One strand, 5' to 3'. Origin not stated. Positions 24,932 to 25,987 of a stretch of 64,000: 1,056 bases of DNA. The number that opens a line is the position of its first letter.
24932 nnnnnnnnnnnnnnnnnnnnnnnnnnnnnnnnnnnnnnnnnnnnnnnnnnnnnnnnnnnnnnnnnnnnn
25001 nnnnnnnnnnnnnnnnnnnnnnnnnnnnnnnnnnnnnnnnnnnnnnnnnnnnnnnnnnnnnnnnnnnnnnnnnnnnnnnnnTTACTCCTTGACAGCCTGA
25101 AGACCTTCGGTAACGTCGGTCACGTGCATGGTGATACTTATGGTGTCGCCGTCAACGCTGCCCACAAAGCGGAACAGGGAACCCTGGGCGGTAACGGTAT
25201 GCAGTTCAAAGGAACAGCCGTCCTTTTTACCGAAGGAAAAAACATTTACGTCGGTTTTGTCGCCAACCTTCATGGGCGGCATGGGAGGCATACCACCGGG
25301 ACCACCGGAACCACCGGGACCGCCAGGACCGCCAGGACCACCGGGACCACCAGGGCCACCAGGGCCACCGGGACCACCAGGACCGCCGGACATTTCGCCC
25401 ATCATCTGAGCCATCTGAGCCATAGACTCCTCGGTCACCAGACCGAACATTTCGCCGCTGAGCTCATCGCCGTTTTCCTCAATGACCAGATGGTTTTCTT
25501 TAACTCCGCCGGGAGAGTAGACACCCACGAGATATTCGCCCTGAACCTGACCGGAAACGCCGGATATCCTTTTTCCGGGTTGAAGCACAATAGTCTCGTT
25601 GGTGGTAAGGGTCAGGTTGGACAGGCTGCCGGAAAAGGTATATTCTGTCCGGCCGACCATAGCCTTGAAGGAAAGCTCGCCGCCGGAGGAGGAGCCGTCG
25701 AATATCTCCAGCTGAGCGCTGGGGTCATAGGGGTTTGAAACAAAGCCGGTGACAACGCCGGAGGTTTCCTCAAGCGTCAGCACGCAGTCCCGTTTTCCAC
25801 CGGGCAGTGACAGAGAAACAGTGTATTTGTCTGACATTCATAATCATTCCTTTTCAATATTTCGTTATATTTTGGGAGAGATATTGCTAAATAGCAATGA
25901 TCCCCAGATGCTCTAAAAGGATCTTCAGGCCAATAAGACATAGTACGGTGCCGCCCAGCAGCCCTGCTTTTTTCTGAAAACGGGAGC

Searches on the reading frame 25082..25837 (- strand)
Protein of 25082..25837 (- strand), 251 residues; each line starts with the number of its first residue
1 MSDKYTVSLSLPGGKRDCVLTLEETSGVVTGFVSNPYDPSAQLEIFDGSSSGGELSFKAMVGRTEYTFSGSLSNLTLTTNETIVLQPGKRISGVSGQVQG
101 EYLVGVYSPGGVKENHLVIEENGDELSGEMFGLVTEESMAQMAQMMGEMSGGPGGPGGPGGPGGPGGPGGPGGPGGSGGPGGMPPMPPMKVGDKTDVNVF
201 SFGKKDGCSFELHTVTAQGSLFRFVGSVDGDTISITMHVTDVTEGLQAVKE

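Call 62: search_protein_families(library=pfam, proteins=[window:25082-25837:-], max_evalue=0.001)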
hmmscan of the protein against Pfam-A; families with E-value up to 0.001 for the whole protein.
window:25082-25837:- (251 aa): 0 families

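Call 86: search_protein_families(library=phrogs, proteins=[window:25082-25837:-], max_evalue=0.01)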
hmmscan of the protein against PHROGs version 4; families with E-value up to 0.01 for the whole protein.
window:25082-25837:- (251 aa): 0 families
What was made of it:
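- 25082..25837 (-): 251-aa protein with (GGP)n (aa 145-189). Unrelated to the beta-helix family. No Pfam or PHROG hit (calls 62, 86).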
